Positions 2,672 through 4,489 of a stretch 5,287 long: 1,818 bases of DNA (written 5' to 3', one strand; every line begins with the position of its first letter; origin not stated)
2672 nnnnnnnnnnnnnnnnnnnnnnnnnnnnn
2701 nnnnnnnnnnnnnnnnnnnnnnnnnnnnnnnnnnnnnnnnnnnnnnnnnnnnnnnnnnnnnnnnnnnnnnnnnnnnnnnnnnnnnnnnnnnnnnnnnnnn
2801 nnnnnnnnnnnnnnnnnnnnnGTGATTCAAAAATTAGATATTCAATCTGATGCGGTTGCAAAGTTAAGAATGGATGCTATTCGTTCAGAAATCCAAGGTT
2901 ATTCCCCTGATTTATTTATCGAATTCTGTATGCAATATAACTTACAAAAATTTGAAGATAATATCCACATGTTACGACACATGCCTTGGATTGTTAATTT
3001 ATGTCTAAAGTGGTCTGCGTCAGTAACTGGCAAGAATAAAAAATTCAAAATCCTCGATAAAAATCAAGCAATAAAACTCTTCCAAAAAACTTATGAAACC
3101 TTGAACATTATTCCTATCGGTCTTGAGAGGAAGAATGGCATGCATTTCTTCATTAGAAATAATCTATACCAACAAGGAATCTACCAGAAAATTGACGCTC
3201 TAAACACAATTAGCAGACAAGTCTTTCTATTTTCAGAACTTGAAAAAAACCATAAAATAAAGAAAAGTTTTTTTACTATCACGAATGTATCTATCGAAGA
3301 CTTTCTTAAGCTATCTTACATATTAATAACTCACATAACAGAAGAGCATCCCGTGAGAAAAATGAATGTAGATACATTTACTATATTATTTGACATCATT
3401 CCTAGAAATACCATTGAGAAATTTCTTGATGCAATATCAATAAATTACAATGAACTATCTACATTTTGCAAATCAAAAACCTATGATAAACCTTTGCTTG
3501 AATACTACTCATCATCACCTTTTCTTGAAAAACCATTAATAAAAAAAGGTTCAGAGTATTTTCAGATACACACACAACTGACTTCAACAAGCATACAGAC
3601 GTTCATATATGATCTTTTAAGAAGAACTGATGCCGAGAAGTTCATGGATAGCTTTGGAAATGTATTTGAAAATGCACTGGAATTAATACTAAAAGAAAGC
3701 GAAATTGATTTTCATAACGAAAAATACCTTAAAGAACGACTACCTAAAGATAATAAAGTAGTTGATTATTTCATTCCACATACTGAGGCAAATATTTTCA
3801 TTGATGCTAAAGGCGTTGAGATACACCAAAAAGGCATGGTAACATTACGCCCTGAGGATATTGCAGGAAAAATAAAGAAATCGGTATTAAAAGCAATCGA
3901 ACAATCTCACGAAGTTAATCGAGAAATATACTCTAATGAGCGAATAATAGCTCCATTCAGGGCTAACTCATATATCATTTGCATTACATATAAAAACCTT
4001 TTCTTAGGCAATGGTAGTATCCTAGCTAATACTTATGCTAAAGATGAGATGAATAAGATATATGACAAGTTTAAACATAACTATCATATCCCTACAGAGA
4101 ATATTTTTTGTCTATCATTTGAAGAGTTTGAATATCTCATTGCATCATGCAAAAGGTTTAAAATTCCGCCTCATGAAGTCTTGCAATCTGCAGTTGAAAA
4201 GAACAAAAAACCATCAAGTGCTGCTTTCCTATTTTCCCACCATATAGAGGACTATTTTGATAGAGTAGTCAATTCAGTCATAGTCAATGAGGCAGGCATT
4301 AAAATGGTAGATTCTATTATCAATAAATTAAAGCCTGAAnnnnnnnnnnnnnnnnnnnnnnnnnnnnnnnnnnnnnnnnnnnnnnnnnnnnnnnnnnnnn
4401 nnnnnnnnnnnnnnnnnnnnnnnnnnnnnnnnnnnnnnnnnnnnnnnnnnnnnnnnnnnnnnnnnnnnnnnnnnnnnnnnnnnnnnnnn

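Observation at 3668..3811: Putative PD-(D/E)xK nuclease active-site signature inside the cargo protein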

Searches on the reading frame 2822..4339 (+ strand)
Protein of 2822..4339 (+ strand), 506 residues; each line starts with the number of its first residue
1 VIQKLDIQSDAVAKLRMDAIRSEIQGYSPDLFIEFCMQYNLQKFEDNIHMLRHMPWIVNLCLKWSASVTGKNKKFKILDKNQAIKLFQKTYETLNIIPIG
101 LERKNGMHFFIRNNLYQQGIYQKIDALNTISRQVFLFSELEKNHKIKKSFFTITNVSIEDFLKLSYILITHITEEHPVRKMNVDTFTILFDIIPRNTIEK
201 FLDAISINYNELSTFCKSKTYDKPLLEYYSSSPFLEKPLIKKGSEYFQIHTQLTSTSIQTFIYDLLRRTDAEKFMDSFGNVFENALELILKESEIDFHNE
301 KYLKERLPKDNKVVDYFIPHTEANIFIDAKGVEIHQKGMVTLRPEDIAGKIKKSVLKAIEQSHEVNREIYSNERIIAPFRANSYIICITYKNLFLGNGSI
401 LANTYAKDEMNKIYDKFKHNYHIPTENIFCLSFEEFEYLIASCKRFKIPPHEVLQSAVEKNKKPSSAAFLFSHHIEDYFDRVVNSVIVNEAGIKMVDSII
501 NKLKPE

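Call 4: search_protein_families(library=padloc, proteins=[window:2822-4339:+], max_evalue=1)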
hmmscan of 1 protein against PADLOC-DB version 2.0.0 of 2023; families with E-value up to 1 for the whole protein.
window:2822-4339:+ (506 aa): 0 families

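Call 6: search_protein_families(library=pfam, proteins=[window:2822-4339:+], max_evalue=0.1)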
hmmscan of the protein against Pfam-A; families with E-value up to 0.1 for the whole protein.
window:2822-4339:+ (506 aa): 1 family
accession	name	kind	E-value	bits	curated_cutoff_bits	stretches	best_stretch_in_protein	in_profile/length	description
PF14811.11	TPD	-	0.029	14.6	27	1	259-306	11-58/138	Protein of unknown function TPD sequence-motif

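Call 7: search_protein_families(library=phrogs, proteins=[window:2822-4339:+], max_evalue=1)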
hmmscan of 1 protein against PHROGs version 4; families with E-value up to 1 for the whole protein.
window:2822-4339:+ (506 aa): 2 families
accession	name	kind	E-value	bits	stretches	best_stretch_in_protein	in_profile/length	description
phrog_14259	-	unknown function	2.5e-165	551.9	1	7-501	7-502/516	-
phrog_34771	-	unknown function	3.4e-57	194.9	1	7-223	7-224/236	-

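Call 8: search_protein_families(library=ncbifam, proteins=[window:2822-4339:+], max_evalue=1)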
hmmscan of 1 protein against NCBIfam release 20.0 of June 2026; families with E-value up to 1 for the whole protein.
window:2822-4339:+ (506 aa): 2 families
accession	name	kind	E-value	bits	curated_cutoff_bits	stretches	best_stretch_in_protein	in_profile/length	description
NF047931.1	antiphage_GapS1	subfamily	3.1e-128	428.5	320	1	20-474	1-455/455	GapS1 family protein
NF010943.0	PRK14363.1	equivalog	0.023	14.2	273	1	360-463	36-141/204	Maf-like protein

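Call 10: search_solved_structures(query=window:2822-4339:+, max_evalue=1, show_alignments=2)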
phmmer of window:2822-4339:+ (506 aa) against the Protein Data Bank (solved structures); distinct sequences matched with E-value up to 1: 1.
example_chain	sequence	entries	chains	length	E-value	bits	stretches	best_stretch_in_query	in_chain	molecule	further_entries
1ae1_A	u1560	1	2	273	0.67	12.1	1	257-310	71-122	TROPINONE REDUCTASE-I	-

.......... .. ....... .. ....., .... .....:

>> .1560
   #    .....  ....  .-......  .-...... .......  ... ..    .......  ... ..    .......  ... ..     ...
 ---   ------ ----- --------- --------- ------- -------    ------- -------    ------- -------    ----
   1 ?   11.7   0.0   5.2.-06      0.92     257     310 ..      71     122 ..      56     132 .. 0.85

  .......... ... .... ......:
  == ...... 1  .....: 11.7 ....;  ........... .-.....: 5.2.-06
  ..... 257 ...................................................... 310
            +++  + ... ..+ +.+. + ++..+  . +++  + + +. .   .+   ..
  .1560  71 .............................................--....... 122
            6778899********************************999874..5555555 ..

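Call 16: find_homologous_proteins(query=window:2822-4339:+, max_evalue=0.001)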
Query window:2822-4339:+ (506 aa): 32 proteins with E <= 0.001 among 7810 candidates.
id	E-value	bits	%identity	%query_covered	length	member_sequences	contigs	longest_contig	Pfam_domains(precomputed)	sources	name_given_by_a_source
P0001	0.0e+0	1124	100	100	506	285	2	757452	-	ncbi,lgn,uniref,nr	ncbi:Uncharacterised protein [Klebsiella pneumoniae]|uniref:GapS1 family protein n=1 Tax=Klebsiella 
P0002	5.2e-266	901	78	100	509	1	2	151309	-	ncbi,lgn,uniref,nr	ncbi:hypothetical protein N7410_20485 [Klebsiella pasteurii]|uniref:GapS1 family protein n=1 Tax=Kle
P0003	6.2e-262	888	78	100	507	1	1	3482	-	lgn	-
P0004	3.2e-261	885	77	99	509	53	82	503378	-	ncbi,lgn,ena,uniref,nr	ncbi:GapS1 family protein [Escherichia coli]|uniref:GapS1 family protein n=1 Tax=Escherichia coli Ta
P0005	1.2e-260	884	78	99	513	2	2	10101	-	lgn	-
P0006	4.4e-258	875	77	100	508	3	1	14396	-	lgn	-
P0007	5.0e-258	875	76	100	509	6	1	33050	-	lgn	-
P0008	4.8e-257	872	76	100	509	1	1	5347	-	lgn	-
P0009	1.4e-256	870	77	100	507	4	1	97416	-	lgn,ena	-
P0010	1.0e-247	841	74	100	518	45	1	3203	-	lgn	-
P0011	1.1e-244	831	73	100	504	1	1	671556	-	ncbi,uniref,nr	ncbi:hypothetical protein M2371_002189 [Buttiauxella sp. BIGb0471]|uniref:GapS1 family protein n=1 T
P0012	2.7e-199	681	61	99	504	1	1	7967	-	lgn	-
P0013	2.8e-196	671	59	99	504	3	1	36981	-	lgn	-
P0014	2.7e-193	661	58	99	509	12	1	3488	-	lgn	-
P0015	1.9e-192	659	58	99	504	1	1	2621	-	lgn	-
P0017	3.8e-189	648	58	99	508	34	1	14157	-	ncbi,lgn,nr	ncbi:hypothetical protein H9I84_004688 [Escherichia coli]|nr:hypothetical protein [Escherichia coli]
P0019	9.0e-163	561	50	98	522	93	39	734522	-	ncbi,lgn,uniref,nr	ncbi:GapS1 family protein [Salmonella enterica]|uniref:GapS1 family protein n=1 Tax=Salmonella enter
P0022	3.1e-156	539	49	97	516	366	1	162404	-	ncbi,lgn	ncbi:GapS1 family protein [Klebsiella pneumoniae]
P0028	1.2e-69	254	31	92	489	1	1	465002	-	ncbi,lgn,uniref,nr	ncbi:hypothetical protein GLP37_03655 [Photobacterium phosphoreum]|uniref:GapS1 family protein n=1 T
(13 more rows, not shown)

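Call 28: search_dna_similar(query=window:2822-4339:+, collection=phages, mode=protein, max_rows=20)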
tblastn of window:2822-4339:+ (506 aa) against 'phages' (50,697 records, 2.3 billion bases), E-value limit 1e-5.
Records with a match: 17; places in all: 17; records where one place covers at least 80% of the query: 17.
Best place of each record, by identity: >=99% 12; <60% 5.
By first word of the organism name: Klebsiella 16; Bacteriophage 1.
By host as written in the record: Klebsiella pneumoniae 12; Klebsiella pneumoniae ST437-OXA245 2; Klebsiella pneumoniae ST512-KPC3 1; Klebsiella pneumoniae ST258-KPC3 1; - 1.
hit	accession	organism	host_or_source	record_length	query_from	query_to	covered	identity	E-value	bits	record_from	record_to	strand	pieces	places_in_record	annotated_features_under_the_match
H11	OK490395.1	Klebsiella phage Kp4845-2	Klebsiella pneumoniae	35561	1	506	100%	99.4%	0e+0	1030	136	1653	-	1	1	record has no annotation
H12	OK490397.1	Klebsiella phage Kp4846-2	Klebsiella pneumoniae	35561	1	506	100%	99.4%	0e+0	1030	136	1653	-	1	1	record has no annotation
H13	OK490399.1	Klebsiella phage Kp4847-2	Klebsiella pneumoniae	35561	1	506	100%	99.4%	0e+0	1030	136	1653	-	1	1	record has no annotation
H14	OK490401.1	Klebsiella phage Kp4848-2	Klebsiella pneumoniae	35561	1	506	100%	99.4%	0e+0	1030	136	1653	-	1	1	record has no annotation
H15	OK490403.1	Klebsiella phage Kp4849-2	Klebsiella pneumoniae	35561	1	506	100%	99.4%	0e+0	1030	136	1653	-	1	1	record has no annotation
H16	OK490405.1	Klebsiella phage Kp4850-2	Klebsiella pneumoniae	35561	1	506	100%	99.4%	0e+0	1030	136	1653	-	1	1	record has no annotation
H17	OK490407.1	Klebsiella phage Kp4851-2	Klebsiella pneumoniae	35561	1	506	100%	99.4%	0e+0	1030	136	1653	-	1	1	record has no annotation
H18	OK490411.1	Klebsiella phage Kp4857-1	Klebsiella pneumoniae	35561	1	506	100%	99.4%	0e+0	1030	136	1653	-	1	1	record has no annotation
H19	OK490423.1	Klebsiella phage Kp4867-2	Klebsiella pneumoniae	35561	1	506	100%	99.4%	0e+0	1030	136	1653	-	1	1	record has no annotation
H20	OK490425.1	Klebsiella phage Kp4868-2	Klebsiella pneumoniae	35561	1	506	100%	99.4%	0e+0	1030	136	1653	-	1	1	record has no annotation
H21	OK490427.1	Klebsiella phage Kp4869-2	Klebsiella pneumoniae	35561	1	506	100%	99.4%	0e+0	1030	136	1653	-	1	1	record has no annotation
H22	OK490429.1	Klebsiella phage Kp4870-2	Klebsiella pneumoniae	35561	1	506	100%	99.4%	0e+0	1030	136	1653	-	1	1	record has no annotation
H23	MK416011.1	Klebsiella phage ST437-OXA245phi4.1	Klebsiella pneumoniae ST437-OXA245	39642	7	499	97%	48.6%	7e-158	502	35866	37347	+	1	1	hypothetical protein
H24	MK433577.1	Klebsiella phage ST512-KPC3phi13.6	Klebsiella pneumoniae ST512-KPC3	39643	7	499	97%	48.6%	7e-158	502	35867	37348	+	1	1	hypothetical protein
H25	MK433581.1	Klebsiella phage ST258-KPC3phi16.1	Klebsiella pneumoniae ST258-KPC3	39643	7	499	97%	48.6%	7e-158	502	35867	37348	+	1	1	hypothetical protein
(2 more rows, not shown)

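Call 29: predict_structure(alignment_id=A1)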
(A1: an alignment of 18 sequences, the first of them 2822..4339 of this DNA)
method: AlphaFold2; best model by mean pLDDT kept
length: 506 residues; sequences in the alignment: 18
mean_pLDDT: 87.9   pTM: 0.88
mean pLDDT of the five models: 87.9, 86.8, 86.3, 86.2, 85.8
residues with pLDDT >= 90: 310; 70-90: 155; 50-70: 33; < 50: 8
segments of 3 or more residues with pLDDT < 50: 1-5
pLDDT, mean of each block of 10 residues (from residue 1): 52 93 97 96 87 92 96 93 96 83 69 78 80 93 93 96 94 81 94 96 97 95 88 92 96 90 89 86 94 95 90 93 94 55 57 82 94 88 93 78 81 91 93 93 96 95 79 91 92 92 72
secondary structure, 60 per line:
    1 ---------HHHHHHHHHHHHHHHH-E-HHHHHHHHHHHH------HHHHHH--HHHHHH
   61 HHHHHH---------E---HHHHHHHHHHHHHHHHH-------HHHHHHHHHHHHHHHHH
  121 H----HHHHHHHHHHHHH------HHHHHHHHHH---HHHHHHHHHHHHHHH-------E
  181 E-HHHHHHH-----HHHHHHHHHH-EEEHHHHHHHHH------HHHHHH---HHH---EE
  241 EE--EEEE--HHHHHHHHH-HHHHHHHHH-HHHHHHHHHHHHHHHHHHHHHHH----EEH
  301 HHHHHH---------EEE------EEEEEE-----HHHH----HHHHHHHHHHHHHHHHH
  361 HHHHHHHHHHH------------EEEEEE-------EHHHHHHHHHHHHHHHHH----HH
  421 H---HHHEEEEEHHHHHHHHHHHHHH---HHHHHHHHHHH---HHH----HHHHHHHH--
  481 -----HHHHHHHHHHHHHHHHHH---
elements in order: H10-25 H29-40 H47-52 H55-66 H80-96 H104-121 H126-138 H145-154 H158-172 H183-189 H195-204 E206-208 H209-217 H224-229 E239-242 E245-248 H251-259 H261-269 H271-293 H300-306 E316-318 E325-330 H336-339 H344-371 E384-389 H398-414 E428-432 H433-446 H450-460 H471-478 H486-503

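Call 34: fold_search(model_id=the predicted structure, library=pdb)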
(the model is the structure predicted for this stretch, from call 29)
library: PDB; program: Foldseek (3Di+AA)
matches with E <= 10: 208; with E <= 0.001: 1
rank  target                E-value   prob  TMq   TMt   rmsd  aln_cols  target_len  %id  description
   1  9wuf                  1.5e-04  1.00  0.36  0.19  11.0       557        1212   11  Cryo-EM structure of Upx (released 2026-02-11)
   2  5lhc_A                4.0e-03  0.77  0.19  0.17  21.7       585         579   11  The structure of D456A mutant of Nt.BspD6I nicking endonuclease at 0.24 nm resolution . (released 2017-08-16)
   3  5liz                  7.7e-03  0.77  0.21  0.19  21.8       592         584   10  The structure of Nt.BspD6I nicking endonuclease with all cysteines mutated by serine residues at 0.19 nm resolution . (released 2017-08-02)
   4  5liq_B                8.8e-03  0.66  0.19  0.17  21.8       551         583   11  The structure of C160S,C508S,C578S mutant of Nt.BspD6I nicking endonuclease at 0.185 nm resolution . (released 2017-08-02)
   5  6qnz_B                8.8e-03  0.60  0.19  0.17  23.3       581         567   11  Crystal structure of the site-specific DNA nickase N.BspD6I E418A Mutant (released 2020-03-04)
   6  2ewf                  9.6e-03  0.60  0.19  0.17  22.6       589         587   11  Crystal structure of the site-specific DNA nickase N.BspD6I (released 2006-11-21)
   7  2p14                  1.5e-02  1.00  0.21  0.48  12.6       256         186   12  Crystal structure of small subunit (R.BspD6I2) of the heterodimeric restriction endonuclease R.BspD6I (released 2008-03-11)
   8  5lhc_B                2.2e-02  0.54  0.20  0.18  20.7       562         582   11  The structure of D456A mutant of Nt.BspD6I nicking endonuclease at 0.24 nm resolution . (released 2017-08-16)
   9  5liq_A                3.8e-02  0.44  0.20  0.18  21.5       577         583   10  The structure of C160S,C508S,C578S mutant of Nt.BspD6I nicking endonuclease at 0.185 nm resolution . (released 2017-08-02)
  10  6qnz_A                4.4e-02  0.33  0.18  0.16  21.6       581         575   11  Crystal structure of the site-specific DNA nickase N.BspD6I E418A Mutant (released 2020-03-04)
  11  7v75                  6.8e-02  0.08  0.10  0.09  24.6       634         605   10  Thermostabilized human prestin in complex with salicylate (released 2022-08-31)
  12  8ti9_C                2.1e-01  0.66  0.17  0.38  10.6       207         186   13  CryoEM structure of octamer assembly of Shedu nuclease domain from Bacillus cereus (released 2024-07-31)
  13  3p0j_D                3.4e-01  0.06  0.12  0.10  25.8       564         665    9  Leishmania major Tyrosyl-tRNA synthetase in complex with tyrosinol, triclinic crystal form 1 (released 2011-03-23)
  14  9hny_DI               3.5e-01  0.08  0.12  0.15  20.9       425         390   10  Mitoribosomal small subunit in complex with Mettl15 and Mettl17 (released 2025-03-26)
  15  7o6b                  3.5e-01  0.06  0.12  0.08  30.3       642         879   12  Cooperation between the intrinsically disordered and ordered regions of Spt6 regulates nucleosome and Pol II CTD binding (released 2022-04-20)
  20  8foc_B                4.6e-01  0.07  0.12  0.13  21.9       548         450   10  Cryo-EM structure of S. cerevisiae DNA polymerase alpha-primase in Apo state conformation I (released 2023-05-31)
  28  8i9t_CH               1.5e+00  0.04  0.11  0.12  26.7       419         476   10  Cryo-EM structure of a Chaetomium thermophilum pre-60S ribosomal subunit - State Dbp10-1 (released 2023-05-17)
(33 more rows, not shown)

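Call 41: search_protein_representatives(alignment_id=A1)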
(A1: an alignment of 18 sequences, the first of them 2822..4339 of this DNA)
Query: 18 sequences, 505 profile positions. Proteins with E-value up to 0.001 (for the whole library): 1554; up to 1e-10: 1008; up to 1e-30: 634. The best 150 are listed.
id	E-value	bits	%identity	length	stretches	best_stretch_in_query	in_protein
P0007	2.6e-231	785.1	-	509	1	2-504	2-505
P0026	5.3e-208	708.2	-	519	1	2-502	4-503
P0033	1.3e-166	571.6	-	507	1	6-501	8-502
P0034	3.5e-163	560.3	-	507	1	6-501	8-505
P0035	1.1e-143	495.9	-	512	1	6-502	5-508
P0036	1.9e-143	495.2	-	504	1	7-501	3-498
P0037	1.4e-140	485.8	-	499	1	7-503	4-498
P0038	2.8e-140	484.8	-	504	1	7-502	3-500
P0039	5.8e-139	480.4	-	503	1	4-499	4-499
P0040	8.7e-139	479.8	-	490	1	12-486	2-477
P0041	4.3e-138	477.5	-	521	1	5-502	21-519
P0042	4.4e-138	477.5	-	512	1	5-504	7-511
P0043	1.0e-135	469.7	-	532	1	6-500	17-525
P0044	3.2e-134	464.8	-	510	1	12-493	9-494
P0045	3.9e-133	461.2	-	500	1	8-478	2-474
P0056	1.8e-123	429.3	-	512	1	11-502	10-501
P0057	4.1e-123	428.1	-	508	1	13-500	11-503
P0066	3.8e-119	415.0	-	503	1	11-503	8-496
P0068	1.1e-117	410.2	-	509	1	17-503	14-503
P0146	1.8e-90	320.5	-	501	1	11-502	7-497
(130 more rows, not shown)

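Call 43: list_cluster_members(proteins=[P0001, P0004, P0017, P0019, P0022])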
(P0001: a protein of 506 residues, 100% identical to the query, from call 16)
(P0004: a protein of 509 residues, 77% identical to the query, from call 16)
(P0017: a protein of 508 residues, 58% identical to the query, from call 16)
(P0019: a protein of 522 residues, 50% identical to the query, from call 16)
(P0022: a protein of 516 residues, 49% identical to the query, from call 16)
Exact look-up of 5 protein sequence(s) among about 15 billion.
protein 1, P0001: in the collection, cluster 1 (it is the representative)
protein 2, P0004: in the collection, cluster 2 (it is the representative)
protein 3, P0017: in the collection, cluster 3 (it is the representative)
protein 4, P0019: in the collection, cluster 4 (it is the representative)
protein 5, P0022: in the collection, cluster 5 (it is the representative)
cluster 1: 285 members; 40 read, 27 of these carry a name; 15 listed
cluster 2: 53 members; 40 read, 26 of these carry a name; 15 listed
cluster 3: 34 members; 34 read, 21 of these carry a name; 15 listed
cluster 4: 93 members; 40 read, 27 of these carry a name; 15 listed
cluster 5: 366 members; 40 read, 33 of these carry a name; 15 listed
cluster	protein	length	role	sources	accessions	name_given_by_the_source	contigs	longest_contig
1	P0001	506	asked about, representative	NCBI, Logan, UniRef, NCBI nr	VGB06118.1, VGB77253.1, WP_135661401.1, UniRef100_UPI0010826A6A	Uncharacterised protein [Klebsiella pneumoniae] | GapS1 family protein n=1 Tax=Klebsiella pneumoniae TaxID=573 RepID=UPI0010826A6A | hypothetical protein [Klebsiella pneumoniae]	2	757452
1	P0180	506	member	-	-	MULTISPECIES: GapS1 family protein [Enterobacteriaceae] | Uncharacterized protein n=10 Tax=Enterobacteriaceae TaxID=543 RepID=A0A2A6Q335_ECOLX | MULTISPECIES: hypothetical protein [Enterobacteriaceae]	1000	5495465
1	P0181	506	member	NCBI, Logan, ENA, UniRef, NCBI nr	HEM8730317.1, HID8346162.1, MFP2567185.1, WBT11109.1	hypothetical protein QIW35_16490 [Enterobacter hormaechei] | GapS1 family protein n=1 Tax=Enterobacter hormaechei TaxID=158836 RepID=UPI0012B873EE | hypothetical protein [Enterobacter hormaechei]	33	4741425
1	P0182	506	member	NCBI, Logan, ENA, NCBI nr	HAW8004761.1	TPA: hypothetical protein JLO31_003712 [Escherichia coli] | hypothetical protein [Escherichia coli]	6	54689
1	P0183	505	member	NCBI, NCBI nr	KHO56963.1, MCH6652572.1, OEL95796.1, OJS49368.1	hypothetical protein BEC93_22750 [Escherichia coli] | hypothetical protein RT53_19140 [Escherichia coli]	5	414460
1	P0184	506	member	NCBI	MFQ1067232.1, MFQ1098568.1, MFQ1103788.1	hypothetical protein ACJWVB_10070 [Klebsiella pneumoniae]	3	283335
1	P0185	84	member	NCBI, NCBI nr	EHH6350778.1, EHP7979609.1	hypothetical protein KP461_005055, partial [Escherichia coli] | hypothetical protein [Escherichia coli]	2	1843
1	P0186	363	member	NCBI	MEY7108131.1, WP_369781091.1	hypothetical protein AB9B91_26130, partial [Klebsiella pneumoniae]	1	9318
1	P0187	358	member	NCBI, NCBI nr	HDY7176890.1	TPA: hypothetical protein RRE57_005185, partial [Klebsiella pneumoniae] | hypothetical protein [Klebsiella pneumoniae]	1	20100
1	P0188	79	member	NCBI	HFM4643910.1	TPA: hypothetical protein ACG7KY_004434, partial [Escherichia coli]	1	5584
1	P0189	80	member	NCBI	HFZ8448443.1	TPA: hypothetical protein ACIPAU_004390, partial [Salmonella enterica subsp. enterica ...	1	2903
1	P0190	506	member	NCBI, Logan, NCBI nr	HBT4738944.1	TPA: hypothetical protein MB345_000703 [Klebsiella pneumoniae] | hypothetical protein [Klebsiella pneumoniae]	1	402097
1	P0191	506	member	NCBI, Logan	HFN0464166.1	TPA: hypothetical protein ACHBVS_001596 [Klebsiella quasipneumoniae subsp. ...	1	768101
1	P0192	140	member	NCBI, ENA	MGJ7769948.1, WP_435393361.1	hypothetical protein ACSF6L_22985 [Escherichia coli]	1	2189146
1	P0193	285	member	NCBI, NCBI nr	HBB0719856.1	TPA: hypothetical protein J1A09_004196, partial [Escherichia coli] | hypothetical protein [Escherichia coli]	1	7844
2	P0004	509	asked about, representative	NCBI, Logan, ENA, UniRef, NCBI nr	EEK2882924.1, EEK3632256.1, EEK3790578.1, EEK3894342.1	GapS1 family protein [Escherichia coli] | GapS1 family protein n=1 Tax=Escherichia coli TaxID=562 RepID=UPI000B7DBC12 | hypothetical protein [Escherichia coli]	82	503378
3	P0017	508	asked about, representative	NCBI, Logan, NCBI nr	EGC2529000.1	hypothetical protein H9I84_004688 [Escherichia coli] | hypothetical protein [Escherichia coli]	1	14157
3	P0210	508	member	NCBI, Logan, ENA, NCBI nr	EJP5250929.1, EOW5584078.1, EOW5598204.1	hypothetical protein ACOXQA_004155 [Escherichia coli O7:H10] | hypothetical protein [Escherichia coli]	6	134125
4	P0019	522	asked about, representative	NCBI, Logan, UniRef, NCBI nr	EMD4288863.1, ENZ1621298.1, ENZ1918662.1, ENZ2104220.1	GapS1 family protein [Salmonella enterica] | GapS1 family protein n=1 Tax=Salmonella enterica TaxID=28901 RepID=UPI002C2325F8 | hypothetical protein [Salmonella enterica]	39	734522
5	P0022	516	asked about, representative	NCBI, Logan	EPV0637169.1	GapS1 family protein [Klebsiella pneumoniae]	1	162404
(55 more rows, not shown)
